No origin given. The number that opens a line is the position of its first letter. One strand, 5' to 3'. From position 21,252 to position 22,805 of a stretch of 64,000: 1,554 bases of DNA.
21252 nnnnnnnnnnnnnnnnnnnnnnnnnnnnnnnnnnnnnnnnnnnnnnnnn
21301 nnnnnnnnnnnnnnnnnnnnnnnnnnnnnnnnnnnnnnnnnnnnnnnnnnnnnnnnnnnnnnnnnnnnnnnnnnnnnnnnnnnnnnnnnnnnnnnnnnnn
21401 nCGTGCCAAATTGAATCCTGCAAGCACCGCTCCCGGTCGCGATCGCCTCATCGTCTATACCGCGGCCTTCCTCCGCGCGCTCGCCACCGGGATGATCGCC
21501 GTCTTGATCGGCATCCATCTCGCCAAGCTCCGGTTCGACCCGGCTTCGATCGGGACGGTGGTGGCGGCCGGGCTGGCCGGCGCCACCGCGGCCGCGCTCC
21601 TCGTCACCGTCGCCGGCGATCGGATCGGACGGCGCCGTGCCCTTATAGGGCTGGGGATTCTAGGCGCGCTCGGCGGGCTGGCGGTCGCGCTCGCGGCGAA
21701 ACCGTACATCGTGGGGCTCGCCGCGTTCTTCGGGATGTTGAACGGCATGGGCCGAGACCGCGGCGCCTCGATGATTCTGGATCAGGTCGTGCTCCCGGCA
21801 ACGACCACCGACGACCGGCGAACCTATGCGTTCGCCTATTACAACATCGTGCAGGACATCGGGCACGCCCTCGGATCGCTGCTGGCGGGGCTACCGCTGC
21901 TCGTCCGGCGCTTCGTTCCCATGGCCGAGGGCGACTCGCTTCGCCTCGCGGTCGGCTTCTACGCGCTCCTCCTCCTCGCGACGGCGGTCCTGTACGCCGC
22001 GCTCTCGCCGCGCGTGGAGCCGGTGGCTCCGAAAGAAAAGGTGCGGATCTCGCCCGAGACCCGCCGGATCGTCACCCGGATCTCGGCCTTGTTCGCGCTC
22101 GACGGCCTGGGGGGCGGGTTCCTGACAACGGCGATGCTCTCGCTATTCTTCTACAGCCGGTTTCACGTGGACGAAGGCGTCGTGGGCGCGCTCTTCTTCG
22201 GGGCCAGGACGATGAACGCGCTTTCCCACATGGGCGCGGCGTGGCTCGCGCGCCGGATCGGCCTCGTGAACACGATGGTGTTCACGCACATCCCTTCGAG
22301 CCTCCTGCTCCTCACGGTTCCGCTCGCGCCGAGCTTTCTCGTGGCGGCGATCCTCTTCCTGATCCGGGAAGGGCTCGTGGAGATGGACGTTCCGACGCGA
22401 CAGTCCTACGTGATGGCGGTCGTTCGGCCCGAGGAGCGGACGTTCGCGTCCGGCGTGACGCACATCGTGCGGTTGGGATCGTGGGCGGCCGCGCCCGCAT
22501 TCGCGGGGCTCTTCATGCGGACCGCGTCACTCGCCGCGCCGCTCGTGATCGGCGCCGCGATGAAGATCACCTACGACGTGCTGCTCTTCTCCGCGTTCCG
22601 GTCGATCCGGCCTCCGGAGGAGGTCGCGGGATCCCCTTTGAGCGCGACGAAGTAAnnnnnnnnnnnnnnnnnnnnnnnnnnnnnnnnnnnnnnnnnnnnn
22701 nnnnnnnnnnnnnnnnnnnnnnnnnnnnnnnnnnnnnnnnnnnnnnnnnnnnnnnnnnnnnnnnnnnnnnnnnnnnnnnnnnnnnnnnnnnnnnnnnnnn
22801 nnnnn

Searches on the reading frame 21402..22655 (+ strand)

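Call 14: search_protein_families(library=pfam, proteins=[window:21402-22655:+], max_evalue=0.01)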
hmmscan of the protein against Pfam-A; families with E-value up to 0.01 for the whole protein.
window:21402-22655:+ (417 aa): 3 families
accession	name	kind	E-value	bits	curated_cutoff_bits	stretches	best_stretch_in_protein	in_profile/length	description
PF07690.21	MFS_1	-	2.2e-25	89.8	33.4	2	19-365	2-347/347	Major Facilitator Superfamily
PF13347.12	MFS_2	-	0.00036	19.6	27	2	16-164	227-379/427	MFS/sugar transport protein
PF12832.13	MFS_1_like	-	0.0067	16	25.2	0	32-307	18-295/373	MFS_1 like family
